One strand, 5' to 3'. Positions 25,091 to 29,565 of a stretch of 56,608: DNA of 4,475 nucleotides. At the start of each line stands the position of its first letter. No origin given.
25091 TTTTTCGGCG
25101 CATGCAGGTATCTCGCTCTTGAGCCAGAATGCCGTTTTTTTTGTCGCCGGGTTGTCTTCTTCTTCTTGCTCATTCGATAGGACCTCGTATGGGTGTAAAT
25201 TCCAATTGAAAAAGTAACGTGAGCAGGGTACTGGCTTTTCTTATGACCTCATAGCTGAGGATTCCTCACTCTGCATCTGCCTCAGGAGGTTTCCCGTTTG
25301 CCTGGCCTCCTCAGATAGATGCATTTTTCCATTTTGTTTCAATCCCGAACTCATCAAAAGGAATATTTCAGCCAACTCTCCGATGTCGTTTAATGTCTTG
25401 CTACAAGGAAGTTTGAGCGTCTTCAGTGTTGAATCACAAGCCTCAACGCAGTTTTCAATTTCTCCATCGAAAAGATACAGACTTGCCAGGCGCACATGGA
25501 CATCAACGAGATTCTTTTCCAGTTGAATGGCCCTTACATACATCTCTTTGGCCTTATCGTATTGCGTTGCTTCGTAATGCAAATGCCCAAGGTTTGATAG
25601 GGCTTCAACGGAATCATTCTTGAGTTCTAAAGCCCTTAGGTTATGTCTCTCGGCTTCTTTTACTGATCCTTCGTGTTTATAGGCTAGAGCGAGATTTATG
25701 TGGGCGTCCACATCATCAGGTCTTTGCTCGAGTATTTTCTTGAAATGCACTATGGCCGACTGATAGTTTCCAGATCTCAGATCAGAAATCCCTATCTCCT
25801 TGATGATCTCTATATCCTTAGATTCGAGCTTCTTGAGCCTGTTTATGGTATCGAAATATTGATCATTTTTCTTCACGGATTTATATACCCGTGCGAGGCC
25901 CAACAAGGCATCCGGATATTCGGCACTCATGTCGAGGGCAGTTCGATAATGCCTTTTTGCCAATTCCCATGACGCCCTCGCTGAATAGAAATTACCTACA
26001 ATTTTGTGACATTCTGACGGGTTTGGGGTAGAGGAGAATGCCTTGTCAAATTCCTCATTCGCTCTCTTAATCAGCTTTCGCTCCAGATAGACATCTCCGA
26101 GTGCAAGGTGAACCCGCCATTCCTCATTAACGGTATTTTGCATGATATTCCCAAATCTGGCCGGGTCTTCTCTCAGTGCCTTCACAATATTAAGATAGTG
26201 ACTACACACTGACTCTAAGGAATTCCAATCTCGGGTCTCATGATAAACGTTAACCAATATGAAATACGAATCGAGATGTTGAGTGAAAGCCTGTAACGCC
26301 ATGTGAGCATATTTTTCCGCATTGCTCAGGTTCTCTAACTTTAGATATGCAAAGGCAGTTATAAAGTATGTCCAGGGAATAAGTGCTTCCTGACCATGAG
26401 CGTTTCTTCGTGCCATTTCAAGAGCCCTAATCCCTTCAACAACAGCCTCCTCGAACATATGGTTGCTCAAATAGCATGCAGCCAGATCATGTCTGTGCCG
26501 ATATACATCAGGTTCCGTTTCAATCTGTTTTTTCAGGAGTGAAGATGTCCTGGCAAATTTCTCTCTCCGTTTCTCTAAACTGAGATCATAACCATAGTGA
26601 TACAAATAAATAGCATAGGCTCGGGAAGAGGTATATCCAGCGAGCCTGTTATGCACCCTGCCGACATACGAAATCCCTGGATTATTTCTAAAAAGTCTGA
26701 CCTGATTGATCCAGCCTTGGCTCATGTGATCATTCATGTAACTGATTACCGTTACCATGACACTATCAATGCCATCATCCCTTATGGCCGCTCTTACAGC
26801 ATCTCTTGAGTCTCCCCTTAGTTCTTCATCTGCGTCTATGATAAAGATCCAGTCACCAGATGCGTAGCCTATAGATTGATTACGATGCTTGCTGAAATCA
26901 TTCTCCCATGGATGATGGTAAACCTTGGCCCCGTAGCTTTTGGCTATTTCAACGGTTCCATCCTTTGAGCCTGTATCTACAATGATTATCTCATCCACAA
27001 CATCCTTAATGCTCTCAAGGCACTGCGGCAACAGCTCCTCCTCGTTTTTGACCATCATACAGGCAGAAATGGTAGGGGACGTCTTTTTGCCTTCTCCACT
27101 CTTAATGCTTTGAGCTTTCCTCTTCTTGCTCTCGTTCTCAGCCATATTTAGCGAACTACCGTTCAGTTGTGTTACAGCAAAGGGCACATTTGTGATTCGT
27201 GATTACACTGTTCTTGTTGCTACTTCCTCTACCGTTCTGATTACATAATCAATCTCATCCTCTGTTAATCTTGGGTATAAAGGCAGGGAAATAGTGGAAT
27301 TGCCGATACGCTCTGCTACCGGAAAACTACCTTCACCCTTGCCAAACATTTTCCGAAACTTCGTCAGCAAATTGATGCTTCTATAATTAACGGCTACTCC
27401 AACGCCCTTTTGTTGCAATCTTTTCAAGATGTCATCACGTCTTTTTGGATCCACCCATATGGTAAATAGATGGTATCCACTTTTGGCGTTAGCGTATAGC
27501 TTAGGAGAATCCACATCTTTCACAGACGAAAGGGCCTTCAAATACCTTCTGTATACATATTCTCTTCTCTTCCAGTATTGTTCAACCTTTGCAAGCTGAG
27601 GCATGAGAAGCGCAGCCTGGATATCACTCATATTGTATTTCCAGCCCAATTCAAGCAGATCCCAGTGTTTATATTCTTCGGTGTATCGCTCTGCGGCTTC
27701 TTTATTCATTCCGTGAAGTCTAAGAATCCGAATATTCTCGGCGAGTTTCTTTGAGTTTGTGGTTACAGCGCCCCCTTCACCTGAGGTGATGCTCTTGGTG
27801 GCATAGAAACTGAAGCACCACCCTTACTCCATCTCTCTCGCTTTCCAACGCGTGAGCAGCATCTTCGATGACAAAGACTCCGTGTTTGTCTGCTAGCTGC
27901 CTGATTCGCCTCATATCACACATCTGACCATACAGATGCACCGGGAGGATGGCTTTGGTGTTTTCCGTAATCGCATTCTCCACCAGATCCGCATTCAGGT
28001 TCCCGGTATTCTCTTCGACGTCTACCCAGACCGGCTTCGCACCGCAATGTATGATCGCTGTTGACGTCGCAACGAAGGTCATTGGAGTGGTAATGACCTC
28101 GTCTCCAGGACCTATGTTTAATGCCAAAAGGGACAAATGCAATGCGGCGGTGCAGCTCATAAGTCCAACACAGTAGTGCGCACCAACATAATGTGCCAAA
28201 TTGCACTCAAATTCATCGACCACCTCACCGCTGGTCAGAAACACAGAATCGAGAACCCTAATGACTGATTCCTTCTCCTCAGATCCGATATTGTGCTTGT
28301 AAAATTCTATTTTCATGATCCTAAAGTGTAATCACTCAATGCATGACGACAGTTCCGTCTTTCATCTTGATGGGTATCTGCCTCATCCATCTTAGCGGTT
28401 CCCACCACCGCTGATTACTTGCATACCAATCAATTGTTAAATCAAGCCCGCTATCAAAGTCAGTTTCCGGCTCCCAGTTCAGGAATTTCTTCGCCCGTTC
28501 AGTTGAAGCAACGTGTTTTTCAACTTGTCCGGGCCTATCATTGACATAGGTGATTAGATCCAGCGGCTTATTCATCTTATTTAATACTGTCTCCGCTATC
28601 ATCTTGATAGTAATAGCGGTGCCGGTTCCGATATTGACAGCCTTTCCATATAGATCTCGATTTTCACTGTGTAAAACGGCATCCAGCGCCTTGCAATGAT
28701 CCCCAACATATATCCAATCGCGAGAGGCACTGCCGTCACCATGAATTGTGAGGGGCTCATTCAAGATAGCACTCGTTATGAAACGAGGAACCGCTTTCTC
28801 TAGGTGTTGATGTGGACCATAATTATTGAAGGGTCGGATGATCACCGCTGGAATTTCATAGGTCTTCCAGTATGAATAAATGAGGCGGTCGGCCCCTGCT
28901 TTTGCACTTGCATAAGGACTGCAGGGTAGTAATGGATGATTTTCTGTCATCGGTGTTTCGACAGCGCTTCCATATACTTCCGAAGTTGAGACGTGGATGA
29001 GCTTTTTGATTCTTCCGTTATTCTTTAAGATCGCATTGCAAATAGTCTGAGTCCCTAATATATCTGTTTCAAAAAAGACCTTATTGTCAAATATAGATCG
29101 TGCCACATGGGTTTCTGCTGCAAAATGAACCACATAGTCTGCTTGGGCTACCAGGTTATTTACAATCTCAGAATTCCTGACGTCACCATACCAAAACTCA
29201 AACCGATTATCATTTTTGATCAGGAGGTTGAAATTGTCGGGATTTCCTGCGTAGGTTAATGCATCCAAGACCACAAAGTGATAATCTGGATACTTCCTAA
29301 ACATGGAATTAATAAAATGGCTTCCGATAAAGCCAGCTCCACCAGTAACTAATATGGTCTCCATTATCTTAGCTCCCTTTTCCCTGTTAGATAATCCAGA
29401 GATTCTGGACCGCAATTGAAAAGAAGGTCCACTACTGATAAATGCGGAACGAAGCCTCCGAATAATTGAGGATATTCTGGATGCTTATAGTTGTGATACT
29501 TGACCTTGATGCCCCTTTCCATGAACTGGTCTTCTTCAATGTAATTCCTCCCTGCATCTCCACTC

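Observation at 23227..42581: Flagellin-adjacent glycan island combining a 4-amino-4,6-dideoxyhexose toolkit with an ACP-dependent acyl branch (FkbH, ACP, SDR, B12-radical SAM)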

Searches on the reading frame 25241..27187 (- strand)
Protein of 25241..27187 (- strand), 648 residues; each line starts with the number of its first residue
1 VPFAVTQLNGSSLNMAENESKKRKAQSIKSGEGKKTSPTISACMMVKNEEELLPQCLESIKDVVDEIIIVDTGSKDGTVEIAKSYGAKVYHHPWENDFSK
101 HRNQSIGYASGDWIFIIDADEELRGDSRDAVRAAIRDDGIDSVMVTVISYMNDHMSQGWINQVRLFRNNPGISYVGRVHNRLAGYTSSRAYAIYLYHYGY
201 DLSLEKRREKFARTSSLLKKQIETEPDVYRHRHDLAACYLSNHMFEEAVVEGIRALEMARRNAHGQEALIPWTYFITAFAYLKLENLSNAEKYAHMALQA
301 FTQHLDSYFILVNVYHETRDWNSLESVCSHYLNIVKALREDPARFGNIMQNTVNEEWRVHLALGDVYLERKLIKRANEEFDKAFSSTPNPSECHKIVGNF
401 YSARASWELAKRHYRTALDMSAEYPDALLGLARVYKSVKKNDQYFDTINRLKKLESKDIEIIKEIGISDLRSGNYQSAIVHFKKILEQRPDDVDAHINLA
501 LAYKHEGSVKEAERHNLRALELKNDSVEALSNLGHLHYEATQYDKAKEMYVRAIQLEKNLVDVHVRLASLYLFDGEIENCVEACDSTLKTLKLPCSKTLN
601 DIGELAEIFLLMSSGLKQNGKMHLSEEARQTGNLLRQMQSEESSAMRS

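Call 5: search_protein_families(library=pfam, proteins=[window:25241-27187:-])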
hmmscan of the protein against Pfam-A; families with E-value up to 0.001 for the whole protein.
window:25241-27187:- (648 aa): 24 families
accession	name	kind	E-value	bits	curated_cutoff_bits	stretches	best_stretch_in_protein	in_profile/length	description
PF14559.12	TPR_19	-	8.9e-25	87.2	25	1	470-526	2-58/68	Tetratricopeptide repeat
PF00535.33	Glycos_transf_2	-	2.4e-24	86.6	23.3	1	41-156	1-124/168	Glycosyl transferase family 2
PF07719.23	TPR_2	-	4.2e-21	73.7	27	1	528-559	2-33/34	Tetratricopeptide repeat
PF00515.34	TPR_1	-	2.5e-20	71.8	27.8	1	528-559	2-33/34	Tetratricopeptide repeat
PF13431.12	TPR_17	-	9.8e-19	66.5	24.4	1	482-513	2-33/34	Tetratricopeptide repeat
PF13414.12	TPR_11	-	2.6e-18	65.9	26.8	1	472-504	7-39/42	TPR repeat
PF13428.12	TPR_14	-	3.3e-14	52.4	23.5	0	470-500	12-42/44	Tetratricopeptide repeat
PF13424.12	TPR_12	-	7.7e-14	52.1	30.1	1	495-556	5-74/77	Tetratricopeptide repeat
PF13181.12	TPR_8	-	3.1e-13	49.2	25.7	0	528-559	2-33/34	Tetratricopeptide repeat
PF13432.12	TPR_16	-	1.9e-12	47.8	32.7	1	466-525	4-63/65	Tetratricopeptide repeat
PF13704.12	Glyco_tranf_2_4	-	9.5e-09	36.1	27.5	1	47-123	1-84/98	Glycosyl transferase family 2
PF24575.1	TPR_Slam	-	1.3e-07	32.4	35.2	0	471-514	59-102/104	Surface lipoprotein assembly modifier, N-terminal TPR repeats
PF23914.1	TPR_CcmH_CycH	-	7.8e-07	29.5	42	0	400-492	59-154/158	Cytochrome c-type biogenesis protein H TPR domain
PF13371.12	TPR_9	-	9.7e-07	29.2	35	1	434-496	4-66/73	Tetratricopeptide repeat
PF25062.1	ARM_TT21_N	-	3.9e-06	27.2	40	0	466-561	34-135/222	Tetratricopeptide repeat protein 21 N-terminal ARM repeat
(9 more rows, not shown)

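Call 50: search_protein_families(library=ncbifam, proteins=[window:25241-27187:-], max_evalue=0.00001)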
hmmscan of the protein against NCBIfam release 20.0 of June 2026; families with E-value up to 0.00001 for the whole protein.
window:25241-27187:- (648 aa): 23 families
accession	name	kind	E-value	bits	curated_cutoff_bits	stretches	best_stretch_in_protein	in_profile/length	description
TIGR04195.1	S_glycosyl_SunS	equivalog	7.7e-31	107.4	350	1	21-228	40-252/421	SunS family peptide S-glycosyltransferase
TIGR02521.1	type_IV_pilW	equivalog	9e-25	87.6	154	2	464-556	36-128/234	type IV pilus biogenesis/stability protein PilW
TIGR02917.1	PEP_TPR_lipo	equivalog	4.1e-22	77.9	312.2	1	349-571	593-814/899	XrtA/PEP-CTERM system TPR-repeat protein PrsT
NF040959.1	MamA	equivalog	4.2e-21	75.3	200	2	464-587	42-165/204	magnetosome protein MamA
NF033758.1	gliding_GltE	equivalog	1.5e-14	53.8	225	1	450-566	213-329/411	adventurous gliding motility TPR repeat lipoprotein GltE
NF033762.1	social_mot_Tgl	equivalog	3.2e-14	52.9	225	1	455-554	27-127/252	social motility TPR repeat lipoprotein Tgl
NF052415.1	T3SS_chap_SctY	equivalog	1.4e-11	44.9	70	0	523-590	2-69/106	type III secretion apparatus assembly chaperone SctY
TIGR04283.1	glyco_like_mftF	equivalog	3.2e-11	43.2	182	1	46-140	7-102/221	TIGR04283 family arsenosugar biosynthesis glycosyltransferase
NF033920.0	C39_PA2778_fam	equivalog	3.3e-11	43.1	150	0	469-523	200-254/255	PA2778 family cysteine peptidase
NF008757.0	PRK11788.1-5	equivalog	1.8e-10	40.6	363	0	286-502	122-327/388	lipopolysaccharide assembly protein LapB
NF010496.0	PRK13915.1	equivalog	2.3e-09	36.7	262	1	16-92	9-91/307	glucosyl-3-phosphoglycerate synthase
NF047507.1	TPR_BatC_Lepto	exception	5.9e-09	35.7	175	1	466-547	65-150/214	TPR repeat-containing protein BatC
NF053607.1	CHU_0125_OmpA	equivalog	7.3e-09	34.7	620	1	466-558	26-118/639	CHU_0125 family OmpA-like outer membrane integrity protein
TIGR00540.1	TPR_hemY_coli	hypoth_equivalog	9.5e-09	34.5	142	0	520-571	319-369/385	heme biosynthesis-associated TPR protein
NF008520.0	PRK11447.1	equivalog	1e-08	33.5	858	0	353-460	348-456/1157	cellulose synthase complex outer membrane protein BcsC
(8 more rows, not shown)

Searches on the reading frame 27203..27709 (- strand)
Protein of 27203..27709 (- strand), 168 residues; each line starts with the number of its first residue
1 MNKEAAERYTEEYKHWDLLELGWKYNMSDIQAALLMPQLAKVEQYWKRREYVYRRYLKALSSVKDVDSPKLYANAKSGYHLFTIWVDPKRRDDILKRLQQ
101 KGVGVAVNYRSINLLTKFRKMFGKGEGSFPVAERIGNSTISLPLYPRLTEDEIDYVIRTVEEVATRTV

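Call 5: search_protein_families(library=pfam, proteins=[window:27203-27709:-])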
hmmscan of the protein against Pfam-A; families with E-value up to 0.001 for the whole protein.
window:27203-27709:- (168 aa): 1 family
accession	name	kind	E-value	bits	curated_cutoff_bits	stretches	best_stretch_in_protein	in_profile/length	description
PF01041.23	DegT_DnrJ_EryC1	-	2.3e-28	99.9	19.8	1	5-160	207-359/360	DegT/DnrJ/EryC1/StrS aminotransferase family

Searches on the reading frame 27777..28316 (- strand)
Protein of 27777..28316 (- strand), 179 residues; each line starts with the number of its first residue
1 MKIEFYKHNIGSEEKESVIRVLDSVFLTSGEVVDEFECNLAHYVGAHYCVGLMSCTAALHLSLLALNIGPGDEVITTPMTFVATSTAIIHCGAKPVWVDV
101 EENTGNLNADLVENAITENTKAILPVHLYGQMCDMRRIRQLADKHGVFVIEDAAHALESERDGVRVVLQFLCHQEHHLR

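Call 5: search_protein_families(library=pfam, proteins=[window:27777-28316:-])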
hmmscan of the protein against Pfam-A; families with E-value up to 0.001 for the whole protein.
window:27777-28316:- (179 aa): 5 families
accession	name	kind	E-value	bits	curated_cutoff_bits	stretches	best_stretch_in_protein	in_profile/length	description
PF01041.23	DegT_DnrJ_EryC1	-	3.6e-63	214.4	19.8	1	10-166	3-159/360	DegT/DnrJ/EryC1/StrS aminotransferase family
PF00155.27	Aminotran_1_2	-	2.5e-09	37.3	19.7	1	31-156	42-189/361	Aminotransferase class I and II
PF01053.26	Cys_Met_Meta_PP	-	6.4e-07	28.7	27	1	34-154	55-175/381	Cys/Met metabolism PLP-dependent enzyme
PF00266.25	Aminotran_5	-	1.1e-05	25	21.5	1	37-159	49-182/371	Aminotransferase class-V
PF01212.27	Beta_elim_lyase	-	0.00019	21.3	27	1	33-158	34-174/288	Beta-eliminating lyase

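Call 6: search_protein_families(library=ncbifam, proteins=[window:27777-28316:-], max_evalue=0.01)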
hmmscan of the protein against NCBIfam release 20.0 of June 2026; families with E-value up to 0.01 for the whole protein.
window:27777-28316:- (179 aa): 37 families (the best 25 are shown)
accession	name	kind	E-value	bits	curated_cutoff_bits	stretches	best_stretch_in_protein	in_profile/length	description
TIGR03588.1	PseC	equivalog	7.4e-51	173.2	423.5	1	5-166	4-169/380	UDP-4-amino-4,6-dideoxy-N-acetyl-beta-L-altrosamine transaminase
NF008658.2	PRK11658.1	equivalog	5e-45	153.8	631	1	4-164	6-166/379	UDP-4-amino-4-deoxy-L-arabinose aminotransferase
TIGR04181.1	NHT_00031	hypoth_equivalog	9e-42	143.2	420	1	9-163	7-178/359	LegC family aminotransferase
NF008687.0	PRK11706.1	equivalog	2.4e-38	131.9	375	1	3-163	2-163/375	dTDP-4-amino-4,6-dideoxygalactose transaminase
TIGR02379.1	ECA_wecE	subfamily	1.8e-34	119.1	434.85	1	26-163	26-163/376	dTDP-4-amino-4,6-dideoxy-D-glucose transaminase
TIGR04427.1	PLP_DesI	equivalog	9.8e-34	117.1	650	1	19-166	39-185/390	dTDP-4-dehydro-6-deoxyglucose aminotransferase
NF011936.0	PRK15407.1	equivalog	7.2e-29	100.7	423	1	11-162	45-204/440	lipopolysaccharide biosynthesis protein RfbH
NF005817.0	PRK07683.1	equivalog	3.5e-09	35.8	575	1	56-152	99-200/387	aminotransferase A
NF005816.0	PRK07682.1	equivalog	3e-08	32.7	620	1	55-156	99-206/390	aminotransferase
NF004621.0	PRK05957.1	equivalog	8.8e-08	31.3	498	1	62-155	105-202/389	pyridoxal phosphate-dependent aminotransferase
NF041364.1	GntC_guanitoxin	equivalog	1.9e-06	27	415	1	63-172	76-193/356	guanitoxin biosynthesis PLP-dependent (S)-gamma-hydroxy-L-arginine cyclodehydratase GntC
NF004975.0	PRK06348.1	equivalog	2e-06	27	549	1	52-152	92-201/384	pyridoxal phosphate-dependent aminotransferase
NF041091.1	asp_aminotase_Arch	equivalog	6.2e-06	25.3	550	1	58-153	99-200/376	aspartate aminotransferase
TIGR01977.1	am_tr_V_EF2568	hypoth_equivalog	6.6e-06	25.4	377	1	23-156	36-177/376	cysteine desulfurase family protein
TIGR01976.1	am_tr_V_VC1184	hypoth_equivalog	2e-05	24.1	352.35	1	30-157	60-199/401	cysteine desulfurase-like protein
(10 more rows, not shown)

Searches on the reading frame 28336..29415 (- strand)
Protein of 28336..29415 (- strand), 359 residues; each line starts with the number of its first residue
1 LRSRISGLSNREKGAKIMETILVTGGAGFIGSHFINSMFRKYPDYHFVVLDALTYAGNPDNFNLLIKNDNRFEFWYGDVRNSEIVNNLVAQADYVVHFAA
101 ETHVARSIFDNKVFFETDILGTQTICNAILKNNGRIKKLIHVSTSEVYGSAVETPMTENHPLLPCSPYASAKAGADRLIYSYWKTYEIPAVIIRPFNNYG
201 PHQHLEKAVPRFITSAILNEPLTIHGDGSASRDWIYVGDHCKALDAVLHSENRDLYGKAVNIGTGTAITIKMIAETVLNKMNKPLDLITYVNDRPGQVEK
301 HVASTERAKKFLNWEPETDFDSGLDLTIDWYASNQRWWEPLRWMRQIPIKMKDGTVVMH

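Call 5: search_protein_families(library=pfam, proteins=[window:28336-29415:-])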
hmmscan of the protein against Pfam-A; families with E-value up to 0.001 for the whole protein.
window:28336-29415:- (359 aa): 7 families
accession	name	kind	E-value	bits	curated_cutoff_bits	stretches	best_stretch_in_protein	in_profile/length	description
PF16363.11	GDP_Man_Dehyd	-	2.4e-71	241.3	27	1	22-325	1-330/332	GDP-mannose 4,6 dehydratase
PF01370.27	Epimerase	-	1e-58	199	20.9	1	21-263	1-240/240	NAD dependent epimerase/dehydratase family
PF01073.25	3Beta_HSD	-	4e-20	72.4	22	1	22-239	1-220/280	3-beta hydroxysteroid dehydrogenase/isomerase family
PF07993.18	NAD_binding_4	-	2.4e-11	43.7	20.1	1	23-195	1-204/258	Male sterility protein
PF02719.21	Polysacc_synt_2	-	3.2e-11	43.4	20.2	1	21-145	1-129/293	Polysaccharide biosynthesis protein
PF04321.23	RmlD_sub_bind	-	1.6e-08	34.5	27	1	20-186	2-143/287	RmlD substrate binding domain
PF13460.12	NAD_binding_10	-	5.1e-05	23.7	27.2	1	25-195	1-143/184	NAD(P)H-binding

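Call 6: search_protein_families(library=ncbifam, proteins=[window:28336-29415:-], max_evalue=0.01)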
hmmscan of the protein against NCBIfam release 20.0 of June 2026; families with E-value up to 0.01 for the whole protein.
window:28336-29415:- (359 aa): 28 families (the best 25 are shown)
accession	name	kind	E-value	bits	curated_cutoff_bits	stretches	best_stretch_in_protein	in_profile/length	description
TIGR01181.1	dTDP_gluc_dehyt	equivalog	6.2e-103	344.3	365.1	1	21-341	2-321/321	dTDP-glucose 4,6-dehydratase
TIGR04180.1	EDH_00030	hypoth_equivalog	1.6e-60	204.7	475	1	21-318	1-296/297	NAD-dependent 4,6-dehydratase LegB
NF007490.0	PRK10084.1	subfamily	2.7e-60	204.2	649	1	21-340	3-343/361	dTDP-glucose 4,6-dehydratase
NF007582.0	PRK10217.1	equivalog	1.4e-59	202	698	1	18-341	1-341/355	dTDP-glucose 4,6-dehydratase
TIGR01179.1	galE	equivalog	1.7e-41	142.1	262.3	1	21-335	2-329/332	UDP-glucose 4-epimerase GalE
NF011728.1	PRK15181.1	equivalog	1e-29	103.7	760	1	20-333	17-339/348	Vi polysaccharide biosynthesis UDP-N-acetylglucosaminuronic acid C-4 epimerase TviC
TIGR01472.1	gmd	equivalog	4.9e-24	85.2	415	1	67-289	51-276/342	GDP-mannose 4,6-dehydratase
NF007956.0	PRK10675.1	subfamily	1.8e-22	79.9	394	1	21-334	3-332/338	UDP-glucose 4-epimerase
NF008872.0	PRK11908.1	equivalog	1.2e-21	77.2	294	1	19-333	2-337/349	bifunctional UDP-4-keto-pentose/UDP-xylose synthase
TIGR02197.1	heptose_epim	equivalog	2.6e-21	76.1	274.6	1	21-325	1-307/316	ADP-glyceromanno-heptose 6-epimerase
NF005998.1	PRK08125.1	equivalog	2e-20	72.8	777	1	13-331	310-649/649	bifunctional UDP-4-amino-4-deoxy-L-arabinose formyltransferase/UDP-glucuronic acid oxidase ArnA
TIGR02622.1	CDP_4_6_dhtase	equivalog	2.5e-20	72.9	278.45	1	20-334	6-333/352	CDP-glucose 4,6-dehydratase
NF047922.1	GDPFucSynFcl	equivalog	2.4e-17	63.3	500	1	90-335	60-305/308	GDP-L-fucose synthase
NF043036.1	ErythonDh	equivalog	9.3e-15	54.6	325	1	21-222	3-202/321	D-erythronate dehydrogenase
TIGR03589.1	PseB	equivalog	2.1e-13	49.9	407.75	1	19-145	5-126/324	UDP-N-acetylglucosamine 4,6-dehydratase (inverting)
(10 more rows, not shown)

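Call 100: search_solved_structures(query=window:28336-29364:-, max_evalue=1e-40)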
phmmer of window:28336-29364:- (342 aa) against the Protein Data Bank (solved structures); distinct sequences matched with E-value up to 1e-40: 11.
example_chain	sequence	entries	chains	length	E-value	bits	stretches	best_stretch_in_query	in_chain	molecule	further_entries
6bi4_A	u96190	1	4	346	6.4e-81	275.3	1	3-325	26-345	dTDP-glucose 4,6-dehydratase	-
2hun_A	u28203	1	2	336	2.6e-78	266.7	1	4-325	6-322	336aa long hypothetical dTDP-glucose 4,6-dehydratase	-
1r66_A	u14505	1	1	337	1e-71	245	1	4-327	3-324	TDP-glucose-4,6-dehydratase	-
1r6d_A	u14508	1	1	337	2e-71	244.1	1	4-327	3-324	TDP-glucose-4,6-dehydratase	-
1kep_A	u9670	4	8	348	1.1e-64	221.9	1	3-323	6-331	dTDP-D-glucose 4,6-dehydratase | DTDP-GLUCOSE 4,6-DEHYDRATASE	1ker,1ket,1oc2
8shh_A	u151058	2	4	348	5.7e-63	216.3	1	4-326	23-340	dTDP-glucose 4,6-dehydratase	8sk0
8du1_A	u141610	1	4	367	3e-61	210.6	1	1-323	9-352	dTDP-glucose 4,6-dehydratase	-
1bxk_A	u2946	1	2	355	3.7e-56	193.9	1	1-324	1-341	PROTEIN (DTDP-GLUCOSE 4,6-DEHYDRATASE)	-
1g1a_A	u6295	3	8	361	8.5e-56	192.7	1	4-322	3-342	DTDP-D-GLUCOSE 4,6-DEHYDRATASE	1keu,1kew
6vlo_A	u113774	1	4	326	6.9e-49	170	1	1-319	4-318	Putative dTDP-D-glucose 4,6-dehydratase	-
6bwl_A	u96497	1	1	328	6.2e-45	157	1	4-316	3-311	Pal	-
